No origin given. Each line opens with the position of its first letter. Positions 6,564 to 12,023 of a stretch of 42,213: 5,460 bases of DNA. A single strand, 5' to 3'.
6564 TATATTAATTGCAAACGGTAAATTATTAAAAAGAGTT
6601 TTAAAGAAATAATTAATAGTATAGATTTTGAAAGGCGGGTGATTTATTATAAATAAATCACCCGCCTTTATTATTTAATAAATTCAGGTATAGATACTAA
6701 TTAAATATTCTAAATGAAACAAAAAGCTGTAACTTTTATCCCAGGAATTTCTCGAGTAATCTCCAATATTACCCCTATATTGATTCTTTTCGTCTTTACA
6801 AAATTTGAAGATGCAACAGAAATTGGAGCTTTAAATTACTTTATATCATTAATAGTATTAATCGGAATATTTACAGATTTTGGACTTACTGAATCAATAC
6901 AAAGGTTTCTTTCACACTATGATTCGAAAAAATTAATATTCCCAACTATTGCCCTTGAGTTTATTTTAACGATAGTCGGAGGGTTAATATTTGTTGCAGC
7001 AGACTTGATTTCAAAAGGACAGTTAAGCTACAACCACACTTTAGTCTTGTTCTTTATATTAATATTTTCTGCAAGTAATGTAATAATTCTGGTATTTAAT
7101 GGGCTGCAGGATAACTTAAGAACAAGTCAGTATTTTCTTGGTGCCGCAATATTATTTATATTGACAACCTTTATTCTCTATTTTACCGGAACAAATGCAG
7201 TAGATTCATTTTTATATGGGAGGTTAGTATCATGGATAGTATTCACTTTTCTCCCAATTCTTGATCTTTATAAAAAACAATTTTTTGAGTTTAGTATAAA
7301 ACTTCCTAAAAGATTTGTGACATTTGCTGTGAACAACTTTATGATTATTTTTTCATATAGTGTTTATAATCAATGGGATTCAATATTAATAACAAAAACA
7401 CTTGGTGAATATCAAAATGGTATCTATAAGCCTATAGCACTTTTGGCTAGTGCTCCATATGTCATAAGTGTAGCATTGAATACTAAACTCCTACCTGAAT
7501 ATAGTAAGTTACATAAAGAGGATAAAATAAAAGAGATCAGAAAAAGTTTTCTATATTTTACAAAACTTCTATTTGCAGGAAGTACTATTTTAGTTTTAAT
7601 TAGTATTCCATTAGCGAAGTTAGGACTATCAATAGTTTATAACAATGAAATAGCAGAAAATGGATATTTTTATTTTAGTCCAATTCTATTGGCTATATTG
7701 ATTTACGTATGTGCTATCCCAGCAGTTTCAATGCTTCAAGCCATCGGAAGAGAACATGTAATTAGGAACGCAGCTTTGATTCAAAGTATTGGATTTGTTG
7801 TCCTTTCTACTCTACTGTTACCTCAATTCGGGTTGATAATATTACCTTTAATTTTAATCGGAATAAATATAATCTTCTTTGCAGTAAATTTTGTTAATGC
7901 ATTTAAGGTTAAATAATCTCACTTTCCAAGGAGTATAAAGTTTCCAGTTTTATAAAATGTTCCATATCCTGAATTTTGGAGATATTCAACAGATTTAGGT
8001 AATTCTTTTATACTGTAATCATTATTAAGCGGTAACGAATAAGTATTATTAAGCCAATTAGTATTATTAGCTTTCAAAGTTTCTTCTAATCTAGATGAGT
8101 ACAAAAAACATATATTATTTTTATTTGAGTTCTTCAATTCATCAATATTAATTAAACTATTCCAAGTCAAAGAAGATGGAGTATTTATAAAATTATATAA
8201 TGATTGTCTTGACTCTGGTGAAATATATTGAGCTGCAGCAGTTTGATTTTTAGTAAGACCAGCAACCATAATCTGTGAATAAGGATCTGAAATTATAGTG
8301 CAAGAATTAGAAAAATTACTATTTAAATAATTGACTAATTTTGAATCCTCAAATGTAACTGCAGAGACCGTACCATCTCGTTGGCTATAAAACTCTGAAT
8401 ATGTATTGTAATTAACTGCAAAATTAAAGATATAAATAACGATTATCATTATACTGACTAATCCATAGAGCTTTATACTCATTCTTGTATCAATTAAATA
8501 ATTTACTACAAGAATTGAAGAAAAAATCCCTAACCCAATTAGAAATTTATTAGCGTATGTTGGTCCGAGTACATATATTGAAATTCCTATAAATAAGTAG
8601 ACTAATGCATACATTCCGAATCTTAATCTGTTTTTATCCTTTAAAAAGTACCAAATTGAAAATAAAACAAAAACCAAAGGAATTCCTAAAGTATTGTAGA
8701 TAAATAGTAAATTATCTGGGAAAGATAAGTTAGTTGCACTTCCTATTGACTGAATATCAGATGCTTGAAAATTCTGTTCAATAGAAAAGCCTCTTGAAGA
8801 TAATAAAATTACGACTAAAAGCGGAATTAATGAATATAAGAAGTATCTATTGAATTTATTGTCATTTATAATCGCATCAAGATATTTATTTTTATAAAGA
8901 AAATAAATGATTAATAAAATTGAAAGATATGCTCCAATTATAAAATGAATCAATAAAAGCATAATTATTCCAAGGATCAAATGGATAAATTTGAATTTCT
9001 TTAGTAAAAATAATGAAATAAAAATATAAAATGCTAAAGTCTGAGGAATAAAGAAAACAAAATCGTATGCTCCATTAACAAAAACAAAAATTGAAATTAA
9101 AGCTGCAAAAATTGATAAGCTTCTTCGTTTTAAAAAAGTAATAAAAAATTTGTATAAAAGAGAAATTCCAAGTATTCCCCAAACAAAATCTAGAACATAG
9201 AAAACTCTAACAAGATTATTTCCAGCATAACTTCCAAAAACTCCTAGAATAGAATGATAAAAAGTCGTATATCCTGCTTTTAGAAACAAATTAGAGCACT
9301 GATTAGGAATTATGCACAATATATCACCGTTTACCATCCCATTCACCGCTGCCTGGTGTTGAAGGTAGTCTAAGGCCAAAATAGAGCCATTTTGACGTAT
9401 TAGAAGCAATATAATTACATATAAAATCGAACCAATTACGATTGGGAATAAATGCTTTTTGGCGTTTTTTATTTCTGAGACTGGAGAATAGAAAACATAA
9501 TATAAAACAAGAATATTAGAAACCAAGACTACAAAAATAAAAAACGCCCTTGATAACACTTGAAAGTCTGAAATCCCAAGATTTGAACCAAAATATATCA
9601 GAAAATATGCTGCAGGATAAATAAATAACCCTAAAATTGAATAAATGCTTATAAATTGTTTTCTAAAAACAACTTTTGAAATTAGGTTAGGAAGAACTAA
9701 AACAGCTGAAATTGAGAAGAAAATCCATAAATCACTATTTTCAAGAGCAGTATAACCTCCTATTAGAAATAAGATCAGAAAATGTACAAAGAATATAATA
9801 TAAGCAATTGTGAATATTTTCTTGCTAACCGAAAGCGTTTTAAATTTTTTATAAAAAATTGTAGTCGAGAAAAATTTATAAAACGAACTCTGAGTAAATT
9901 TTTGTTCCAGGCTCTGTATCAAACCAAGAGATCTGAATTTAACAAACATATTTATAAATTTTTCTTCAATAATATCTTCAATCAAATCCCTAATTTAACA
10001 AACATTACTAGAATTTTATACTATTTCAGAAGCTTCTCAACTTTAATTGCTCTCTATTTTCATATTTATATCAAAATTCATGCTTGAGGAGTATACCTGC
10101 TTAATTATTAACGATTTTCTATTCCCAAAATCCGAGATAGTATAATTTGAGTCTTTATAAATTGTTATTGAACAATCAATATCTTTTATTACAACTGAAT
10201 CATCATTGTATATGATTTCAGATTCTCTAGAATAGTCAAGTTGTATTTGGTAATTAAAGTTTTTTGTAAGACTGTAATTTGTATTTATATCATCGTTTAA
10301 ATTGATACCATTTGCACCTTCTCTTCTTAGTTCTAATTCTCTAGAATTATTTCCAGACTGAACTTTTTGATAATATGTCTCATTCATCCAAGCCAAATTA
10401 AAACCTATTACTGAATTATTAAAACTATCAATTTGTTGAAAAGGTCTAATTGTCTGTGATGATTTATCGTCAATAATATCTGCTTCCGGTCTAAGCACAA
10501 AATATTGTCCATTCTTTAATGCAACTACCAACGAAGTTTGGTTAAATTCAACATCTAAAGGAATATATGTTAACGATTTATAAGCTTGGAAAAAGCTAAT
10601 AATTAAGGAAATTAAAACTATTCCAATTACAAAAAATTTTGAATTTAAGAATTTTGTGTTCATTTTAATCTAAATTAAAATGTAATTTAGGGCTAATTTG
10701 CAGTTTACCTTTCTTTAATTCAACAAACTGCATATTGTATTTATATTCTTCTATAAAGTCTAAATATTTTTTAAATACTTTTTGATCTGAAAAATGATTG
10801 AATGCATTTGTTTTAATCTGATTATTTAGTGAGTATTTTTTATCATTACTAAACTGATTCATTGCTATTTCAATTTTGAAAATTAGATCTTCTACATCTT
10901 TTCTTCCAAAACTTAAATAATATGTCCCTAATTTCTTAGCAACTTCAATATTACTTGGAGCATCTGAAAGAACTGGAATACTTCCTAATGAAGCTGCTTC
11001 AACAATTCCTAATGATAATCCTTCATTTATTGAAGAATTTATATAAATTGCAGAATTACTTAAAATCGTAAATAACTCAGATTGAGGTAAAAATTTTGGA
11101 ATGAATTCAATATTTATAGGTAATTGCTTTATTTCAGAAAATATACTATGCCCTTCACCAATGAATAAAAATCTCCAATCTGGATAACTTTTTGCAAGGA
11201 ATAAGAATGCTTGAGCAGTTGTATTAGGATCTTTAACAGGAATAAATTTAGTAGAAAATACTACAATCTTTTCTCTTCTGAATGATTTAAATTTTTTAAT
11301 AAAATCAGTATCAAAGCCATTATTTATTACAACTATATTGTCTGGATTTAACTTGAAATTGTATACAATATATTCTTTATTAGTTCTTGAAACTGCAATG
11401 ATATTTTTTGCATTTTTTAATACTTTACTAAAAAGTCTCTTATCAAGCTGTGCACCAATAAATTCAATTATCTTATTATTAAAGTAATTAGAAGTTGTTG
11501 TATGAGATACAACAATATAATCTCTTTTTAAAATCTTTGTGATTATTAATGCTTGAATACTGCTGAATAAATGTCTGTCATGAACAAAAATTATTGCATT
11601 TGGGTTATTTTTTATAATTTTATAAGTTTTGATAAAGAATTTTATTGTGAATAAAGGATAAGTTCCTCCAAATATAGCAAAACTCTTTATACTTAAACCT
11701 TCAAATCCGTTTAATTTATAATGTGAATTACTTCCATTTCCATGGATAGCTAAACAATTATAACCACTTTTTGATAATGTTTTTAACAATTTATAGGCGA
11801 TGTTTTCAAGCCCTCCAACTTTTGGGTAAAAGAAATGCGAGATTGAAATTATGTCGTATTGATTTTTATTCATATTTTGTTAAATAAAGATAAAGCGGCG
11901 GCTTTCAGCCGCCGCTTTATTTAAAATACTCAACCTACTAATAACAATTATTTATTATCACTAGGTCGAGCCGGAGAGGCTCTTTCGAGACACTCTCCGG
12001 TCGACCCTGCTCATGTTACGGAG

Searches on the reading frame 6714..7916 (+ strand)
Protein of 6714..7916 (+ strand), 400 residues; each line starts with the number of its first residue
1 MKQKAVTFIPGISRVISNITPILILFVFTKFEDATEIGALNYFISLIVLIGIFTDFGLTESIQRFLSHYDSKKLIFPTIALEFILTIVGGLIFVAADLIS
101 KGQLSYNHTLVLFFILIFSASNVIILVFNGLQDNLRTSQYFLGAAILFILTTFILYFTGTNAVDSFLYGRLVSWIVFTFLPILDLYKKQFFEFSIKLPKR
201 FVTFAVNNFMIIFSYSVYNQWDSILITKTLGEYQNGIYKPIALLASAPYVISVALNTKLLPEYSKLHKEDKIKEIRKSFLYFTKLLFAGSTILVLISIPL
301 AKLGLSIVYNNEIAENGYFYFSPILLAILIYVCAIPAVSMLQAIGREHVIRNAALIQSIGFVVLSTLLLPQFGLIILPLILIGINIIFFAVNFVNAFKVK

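Call 3: search_protein_families(library=pfam, proteins=[window:6714-7916:+], max_evalue=1)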
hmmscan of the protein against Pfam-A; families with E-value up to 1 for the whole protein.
window:6714-7916:+ (400 aa): 2 families
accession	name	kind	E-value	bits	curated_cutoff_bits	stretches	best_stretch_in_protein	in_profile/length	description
PF01943.22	Polysacc_synt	-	3.4e-13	50.1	28.2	1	10-266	8-273/274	Polysaccharide biosynthesis protein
PF13440.11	Polysacc_synt_3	-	7.4e-06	25.9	23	1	38-285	12-263/293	Polysaccharide biosynthesis protein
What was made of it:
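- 6714..7916 (+): Wzx-type polysaccharide flippase (Polysacc_synt), conserved neighbour of the cassette. Pfam PF01943 at E 3.4e-13 (call 3).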

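Call 4: search_protein_families(library=ncbifam, proteins=[window:6714-7916:+], max_evalue=1)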
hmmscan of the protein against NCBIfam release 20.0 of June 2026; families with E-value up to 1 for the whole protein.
window:6714-7916:+ (400 aa): 0 families

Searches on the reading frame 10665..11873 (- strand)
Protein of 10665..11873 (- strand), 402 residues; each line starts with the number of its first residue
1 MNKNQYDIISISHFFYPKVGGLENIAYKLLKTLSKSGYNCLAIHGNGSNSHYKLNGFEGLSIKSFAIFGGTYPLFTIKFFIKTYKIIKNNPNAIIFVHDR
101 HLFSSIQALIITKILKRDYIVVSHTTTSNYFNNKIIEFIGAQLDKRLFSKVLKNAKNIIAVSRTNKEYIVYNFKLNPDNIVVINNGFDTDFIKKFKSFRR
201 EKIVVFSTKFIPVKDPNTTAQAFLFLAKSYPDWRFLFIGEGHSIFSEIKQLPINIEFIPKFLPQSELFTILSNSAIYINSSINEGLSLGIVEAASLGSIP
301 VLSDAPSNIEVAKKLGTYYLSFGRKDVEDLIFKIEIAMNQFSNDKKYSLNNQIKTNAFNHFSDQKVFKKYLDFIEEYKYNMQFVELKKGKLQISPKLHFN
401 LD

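Call 9: search_protein_families(library=pfam, proteins=[window:10665-11873:-], max_evalue=0.001)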
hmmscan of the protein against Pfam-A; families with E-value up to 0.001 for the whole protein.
window:10665-11873:- (402 aa): 3 families
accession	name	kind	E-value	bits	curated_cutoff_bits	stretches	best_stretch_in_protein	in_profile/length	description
PF13439.12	Glyco_transf_4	-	4.2e-17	63.1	28.5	1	19-190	1-169/170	Glycosyltransferase Family 4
PF00534.26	Glycos_transf_1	-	9.3e-14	51.8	26.4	1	191-341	5-159/172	Glycosyl transferases group 1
PF13692.12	Glyco_trans_1_4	-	1.6e-08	35.4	27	1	202-335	2-137/142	Glycosyl transferases group 1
